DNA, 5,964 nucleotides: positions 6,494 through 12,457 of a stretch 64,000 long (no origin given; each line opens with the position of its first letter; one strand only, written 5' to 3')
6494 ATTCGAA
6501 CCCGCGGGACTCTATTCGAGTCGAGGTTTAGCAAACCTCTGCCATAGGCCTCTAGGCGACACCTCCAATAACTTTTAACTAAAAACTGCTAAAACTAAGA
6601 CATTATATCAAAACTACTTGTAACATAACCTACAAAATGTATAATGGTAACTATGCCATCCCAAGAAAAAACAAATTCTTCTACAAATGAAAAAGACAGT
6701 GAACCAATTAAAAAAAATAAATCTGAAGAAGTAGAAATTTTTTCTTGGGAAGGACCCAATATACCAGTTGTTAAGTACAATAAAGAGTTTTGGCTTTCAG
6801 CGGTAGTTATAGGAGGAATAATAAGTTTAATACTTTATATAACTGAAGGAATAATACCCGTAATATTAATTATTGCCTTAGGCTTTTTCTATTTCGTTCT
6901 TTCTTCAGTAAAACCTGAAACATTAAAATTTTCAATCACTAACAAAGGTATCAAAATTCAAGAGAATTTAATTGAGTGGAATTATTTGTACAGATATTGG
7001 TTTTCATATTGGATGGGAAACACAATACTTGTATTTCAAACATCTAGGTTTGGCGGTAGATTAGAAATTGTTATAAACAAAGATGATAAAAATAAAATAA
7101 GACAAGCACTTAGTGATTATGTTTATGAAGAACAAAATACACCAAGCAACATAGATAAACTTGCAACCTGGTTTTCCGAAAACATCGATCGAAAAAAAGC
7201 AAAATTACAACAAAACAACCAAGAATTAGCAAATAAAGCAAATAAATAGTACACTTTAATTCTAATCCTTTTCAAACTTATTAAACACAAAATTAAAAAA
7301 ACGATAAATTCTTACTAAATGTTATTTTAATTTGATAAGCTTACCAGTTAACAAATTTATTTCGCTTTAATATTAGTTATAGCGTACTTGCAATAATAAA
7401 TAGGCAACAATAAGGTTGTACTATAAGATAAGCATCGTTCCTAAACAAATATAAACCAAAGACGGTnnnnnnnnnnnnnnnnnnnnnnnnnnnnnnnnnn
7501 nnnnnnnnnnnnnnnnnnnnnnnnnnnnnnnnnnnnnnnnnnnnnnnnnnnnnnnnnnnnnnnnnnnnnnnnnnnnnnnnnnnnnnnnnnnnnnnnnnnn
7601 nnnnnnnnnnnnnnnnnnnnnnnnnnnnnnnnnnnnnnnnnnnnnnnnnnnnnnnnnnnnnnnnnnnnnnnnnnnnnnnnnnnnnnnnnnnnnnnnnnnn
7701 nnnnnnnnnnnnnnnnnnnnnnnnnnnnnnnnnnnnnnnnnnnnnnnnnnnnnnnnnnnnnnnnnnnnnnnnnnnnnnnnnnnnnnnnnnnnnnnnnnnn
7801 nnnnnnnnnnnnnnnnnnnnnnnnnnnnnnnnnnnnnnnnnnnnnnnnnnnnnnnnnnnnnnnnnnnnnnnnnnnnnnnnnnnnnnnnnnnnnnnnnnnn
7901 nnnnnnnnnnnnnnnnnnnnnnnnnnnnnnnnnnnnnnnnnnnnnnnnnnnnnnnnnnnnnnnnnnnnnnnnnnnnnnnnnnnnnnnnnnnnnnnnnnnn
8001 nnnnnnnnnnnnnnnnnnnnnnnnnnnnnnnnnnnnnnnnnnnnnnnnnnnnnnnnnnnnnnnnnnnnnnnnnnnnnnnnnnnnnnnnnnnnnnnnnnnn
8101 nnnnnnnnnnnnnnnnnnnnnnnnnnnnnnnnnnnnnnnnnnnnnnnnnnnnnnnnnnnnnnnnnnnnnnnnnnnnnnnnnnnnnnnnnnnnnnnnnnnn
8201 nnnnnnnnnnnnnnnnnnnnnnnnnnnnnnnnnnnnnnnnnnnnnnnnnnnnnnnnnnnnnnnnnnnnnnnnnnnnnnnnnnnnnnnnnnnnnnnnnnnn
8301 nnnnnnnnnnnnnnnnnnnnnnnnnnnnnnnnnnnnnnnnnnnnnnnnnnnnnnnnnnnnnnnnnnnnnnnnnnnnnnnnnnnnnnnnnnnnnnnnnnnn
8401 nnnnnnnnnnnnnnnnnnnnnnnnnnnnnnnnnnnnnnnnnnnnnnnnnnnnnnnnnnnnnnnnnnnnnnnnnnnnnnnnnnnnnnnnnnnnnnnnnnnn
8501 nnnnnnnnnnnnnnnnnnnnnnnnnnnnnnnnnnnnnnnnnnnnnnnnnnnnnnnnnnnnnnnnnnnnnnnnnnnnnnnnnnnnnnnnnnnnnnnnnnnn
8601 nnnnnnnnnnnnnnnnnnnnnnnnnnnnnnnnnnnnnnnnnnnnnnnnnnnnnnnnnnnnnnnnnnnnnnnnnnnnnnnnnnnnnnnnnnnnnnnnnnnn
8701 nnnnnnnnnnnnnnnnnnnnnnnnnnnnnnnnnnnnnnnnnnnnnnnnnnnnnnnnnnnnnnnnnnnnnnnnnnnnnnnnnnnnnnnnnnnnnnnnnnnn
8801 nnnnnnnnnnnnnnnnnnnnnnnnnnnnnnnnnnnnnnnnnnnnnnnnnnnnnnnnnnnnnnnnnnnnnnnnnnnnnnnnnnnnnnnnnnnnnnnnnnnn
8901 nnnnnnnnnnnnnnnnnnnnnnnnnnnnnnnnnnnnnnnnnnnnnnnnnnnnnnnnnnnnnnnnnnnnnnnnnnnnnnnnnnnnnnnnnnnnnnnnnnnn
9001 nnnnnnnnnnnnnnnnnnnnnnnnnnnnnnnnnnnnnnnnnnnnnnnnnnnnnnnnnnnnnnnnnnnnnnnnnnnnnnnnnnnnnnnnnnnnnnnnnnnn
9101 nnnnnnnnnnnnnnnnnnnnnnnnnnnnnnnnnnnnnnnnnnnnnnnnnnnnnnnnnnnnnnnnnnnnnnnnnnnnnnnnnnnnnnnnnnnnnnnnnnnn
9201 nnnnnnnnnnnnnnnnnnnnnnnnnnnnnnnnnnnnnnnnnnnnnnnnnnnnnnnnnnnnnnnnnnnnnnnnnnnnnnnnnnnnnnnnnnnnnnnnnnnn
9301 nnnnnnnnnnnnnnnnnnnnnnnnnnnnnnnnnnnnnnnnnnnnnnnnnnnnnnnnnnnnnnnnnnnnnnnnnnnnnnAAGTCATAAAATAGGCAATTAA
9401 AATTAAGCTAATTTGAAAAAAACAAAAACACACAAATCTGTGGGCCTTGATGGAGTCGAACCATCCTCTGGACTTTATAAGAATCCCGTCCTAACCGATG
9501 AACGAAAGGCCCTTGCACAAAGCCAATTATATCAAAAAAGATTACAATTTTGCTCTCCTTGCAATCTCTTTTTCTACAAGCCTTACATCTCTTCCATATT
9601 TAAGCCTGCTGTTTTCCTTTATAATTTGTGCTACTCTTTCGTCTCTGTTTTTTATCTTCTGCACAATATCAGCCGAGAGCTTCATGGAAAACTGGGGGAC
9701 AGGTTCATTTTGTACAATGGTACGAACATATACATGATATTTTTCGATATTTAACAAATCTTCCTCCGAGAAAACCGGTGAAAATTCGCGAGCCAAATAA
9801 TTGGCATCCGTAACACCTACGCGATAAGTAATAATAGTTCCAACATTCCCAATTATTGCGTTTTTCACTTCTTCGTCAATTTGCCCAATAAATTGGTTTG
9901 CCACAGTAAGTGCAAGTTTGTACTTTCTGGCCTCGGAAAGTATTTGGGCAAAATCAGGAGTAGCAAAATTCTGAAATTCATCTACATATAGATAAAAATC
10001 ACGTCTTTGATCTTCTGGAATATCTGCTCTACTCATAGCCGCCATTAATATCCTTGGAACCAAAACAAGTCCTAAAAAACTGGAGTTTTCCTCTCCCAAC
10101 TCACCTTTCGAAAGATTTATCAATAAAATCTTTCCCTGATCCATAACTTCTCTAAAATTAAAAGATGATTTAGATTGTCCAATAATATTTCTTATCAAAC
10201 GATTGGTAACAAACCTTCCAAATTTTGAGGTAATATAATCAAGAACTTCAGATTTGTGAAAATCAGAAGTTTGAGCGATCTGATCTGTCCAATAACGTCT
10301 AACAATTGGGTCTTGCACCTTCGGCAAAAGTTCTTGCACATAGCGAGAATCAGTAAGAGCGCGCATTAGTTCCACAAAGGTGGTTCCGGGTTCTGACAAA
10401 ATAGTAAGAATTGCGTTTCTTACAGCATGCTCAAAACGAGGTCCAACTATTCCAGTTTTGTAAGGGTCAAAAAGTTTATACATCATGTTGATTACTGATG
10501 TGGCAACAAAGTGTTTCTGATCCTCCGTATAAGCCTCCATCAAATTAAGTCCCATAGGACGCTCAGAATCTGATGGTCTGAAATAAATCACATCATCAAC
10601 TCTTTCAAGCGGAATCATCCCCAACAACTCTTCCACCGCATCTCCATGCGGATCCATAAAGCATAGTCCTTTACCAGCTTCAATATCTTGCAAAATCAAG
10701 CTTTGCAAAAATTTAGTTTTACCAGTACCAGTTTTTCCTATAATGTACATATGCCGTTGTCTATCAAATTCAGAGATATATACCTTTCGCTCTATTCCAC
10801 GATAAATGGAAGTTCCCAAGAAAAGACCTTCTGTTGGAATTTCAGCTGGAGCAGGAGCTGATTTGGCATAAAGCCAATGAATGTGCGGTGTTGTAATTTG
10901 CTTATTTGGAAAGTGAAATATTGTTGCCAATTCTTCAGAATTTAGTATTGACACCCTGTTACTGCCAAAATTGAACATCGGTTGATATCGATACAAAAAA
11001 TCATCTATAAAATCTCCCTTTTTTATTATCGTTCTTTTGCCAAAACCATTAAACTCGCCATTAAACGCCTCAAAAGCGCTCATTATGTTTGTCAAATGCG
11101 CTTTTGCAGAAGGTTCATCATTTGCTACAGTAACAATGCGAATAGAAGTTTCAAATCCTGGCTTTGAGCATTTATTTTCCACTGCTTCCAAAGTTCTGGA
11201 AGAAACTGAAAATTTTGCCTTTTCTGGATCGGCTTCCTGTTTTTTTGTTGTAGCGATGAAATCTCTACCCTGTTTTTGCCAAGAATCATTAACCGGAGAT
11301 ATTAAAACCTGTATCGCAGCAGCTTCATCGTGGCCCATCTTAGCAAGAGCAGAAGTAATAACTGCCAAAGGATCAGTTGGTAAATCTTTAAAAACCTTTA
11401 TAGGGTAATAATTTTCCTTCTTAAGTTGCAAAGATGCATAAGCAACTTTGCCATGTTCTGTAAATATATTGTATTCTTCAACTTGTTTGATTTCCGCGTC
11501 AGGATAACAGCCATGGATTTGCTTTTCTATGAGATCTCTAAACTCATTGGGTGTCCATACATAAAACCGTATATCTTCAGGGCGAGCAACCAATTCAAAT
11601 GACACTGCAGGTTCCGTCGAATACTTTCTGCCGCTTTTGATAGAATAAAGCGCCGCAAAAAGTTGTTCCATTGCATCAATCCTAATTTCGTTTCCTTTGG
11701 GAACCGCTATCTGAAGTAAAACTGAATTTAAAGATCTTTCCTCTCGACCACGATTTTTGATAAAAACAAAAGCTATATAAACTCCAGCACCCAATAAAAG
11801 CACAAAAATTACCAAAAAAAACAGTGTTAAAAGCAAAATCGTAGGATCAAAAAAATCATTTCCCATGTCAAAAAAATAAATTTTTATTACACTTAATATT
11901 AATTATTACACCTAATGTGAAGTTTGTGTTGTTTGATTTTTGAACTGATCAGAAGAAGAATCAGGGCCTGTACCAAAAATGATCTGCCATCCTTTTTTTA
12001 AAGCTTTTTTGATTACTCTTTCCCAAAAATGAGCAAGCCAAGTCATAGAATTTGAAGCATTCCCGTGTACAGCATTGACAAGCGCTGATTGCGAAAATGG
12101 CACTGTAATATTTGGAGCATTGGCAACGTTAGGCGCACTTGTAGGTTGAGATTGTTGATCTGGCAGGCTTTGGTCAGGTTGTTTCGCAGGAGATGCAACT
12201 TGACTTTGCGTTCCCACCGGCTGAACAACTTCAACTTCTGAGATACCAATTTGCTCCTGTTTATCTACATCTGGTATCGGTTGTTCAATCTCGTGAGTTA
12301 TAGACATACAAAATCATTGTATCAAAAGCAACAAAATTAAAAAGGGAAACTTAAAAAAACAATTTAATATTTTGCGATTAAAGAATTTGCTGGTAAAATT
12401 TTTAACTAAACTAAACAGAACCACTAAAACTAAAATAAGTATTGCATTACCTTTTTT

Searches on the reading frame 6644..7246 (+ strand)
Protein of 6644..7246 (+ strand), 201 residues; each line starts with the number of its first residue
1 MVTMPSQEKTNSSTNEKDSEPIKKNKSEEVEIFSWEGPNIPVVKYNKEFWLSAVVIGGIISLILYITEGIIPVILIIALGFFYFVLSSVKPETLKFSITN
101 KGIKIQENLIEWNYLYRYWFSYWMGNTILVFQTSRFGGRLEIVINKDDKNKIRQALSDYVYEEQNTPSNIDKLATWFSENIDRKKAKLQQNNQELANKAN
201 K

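Call 42: search_protein_families(library=pfam, proteins=[window:6644-7246:+], max_evalue=1)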
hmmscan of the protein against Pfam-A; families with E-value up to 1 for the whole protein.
window:6644-7246:+ (201 aa): 1 family
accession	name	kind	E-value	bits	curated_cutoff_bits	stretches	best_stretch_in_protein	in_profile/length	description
PF18923.6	DUF5673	-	0.0023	18.3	26.7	1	95-159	2-64/66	Domain of unknown function (DUF5673)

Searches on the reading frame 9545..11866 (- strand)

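Call 42: search_protein_families(library=pfam, proteins=[window:9545-11866:-], max_evalue=1)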
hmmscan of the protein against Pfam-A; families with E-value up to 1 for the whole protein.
window:9545-11866:- (774 aa): 12 families
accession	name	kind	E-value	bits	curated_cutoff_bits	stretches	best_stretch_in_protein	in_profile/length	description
PF10412.15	TrwB_AAD_bind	-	5.7e-08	32.5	20.5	1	368-684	13-311/387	Type IV secretion-system coupling protein DNA-binding domain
PF12696.13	TraG-D_C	-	6.7e-06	26.5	22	1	625-703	3-83/126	TraM recognition site of TraD and TraG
PF01935.23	DUF87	-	0.00011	22.8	23.2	1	370-411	23-65/220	Helicase HerA, central domain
PF01580.24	FtsK_SpoIIIE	-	0.0012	18.8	24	1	358-392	26-61/221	FtsK/SpoIIIE family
PF13401.12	AAA_22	-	0.0018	19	27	1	369-408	4-43/130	AAA domain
PF04665.18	Pox_A32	-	0.014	15.4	22.8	1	372-393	15-36/242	Poxvirus A32 protein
PF05872.18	HerA_C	-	0.02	14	22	1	360-409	11-60/502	Helicase HerA-like C-terminal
PF24389.1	ORC-CDC6-like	-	0.049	12.8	27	1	364-394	26-56/571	ORC-CDC6-like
PF13245.12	AAA_19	-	0.059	14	25.1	0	370-413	11-56/134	AAA domain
PF00270.35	DEAD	-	0.083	13.1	26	1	364-396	8-40/167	DEAD/DEAH box helicase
PF20720.3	nSTAND3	-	0.17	12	27.2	1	367-404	14-51/155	Novel STAND NTPase 3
PF03918.19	CcmH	-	0.29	10.8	25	0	537-554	70-87/143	Cytochrome C biogenesis protein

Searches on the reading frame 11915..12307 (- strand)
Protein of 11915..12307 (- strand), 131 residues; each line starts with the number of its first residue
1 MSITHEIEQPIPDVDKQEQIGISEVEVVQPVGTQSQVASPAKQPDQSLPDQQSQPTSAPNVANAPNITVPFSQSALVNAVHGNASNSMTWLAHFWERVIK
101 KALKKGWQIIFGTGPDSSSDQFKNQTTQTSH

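Call 42: search_protein_families(library=pfam, proteins=[window:11915-12307:-], max_evalue=1)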
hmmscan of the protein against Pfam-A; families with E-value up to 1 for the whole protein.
window:11915-12307:- (131 aa): 1 family
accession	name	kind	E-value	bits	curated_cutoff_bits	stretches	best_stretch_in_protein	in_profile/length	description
PF01075.23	Glyco_transf_9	-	0.021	14.6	22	1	46-118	85-149/247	Glycosyltransferase family 9 (heptosyltransferase)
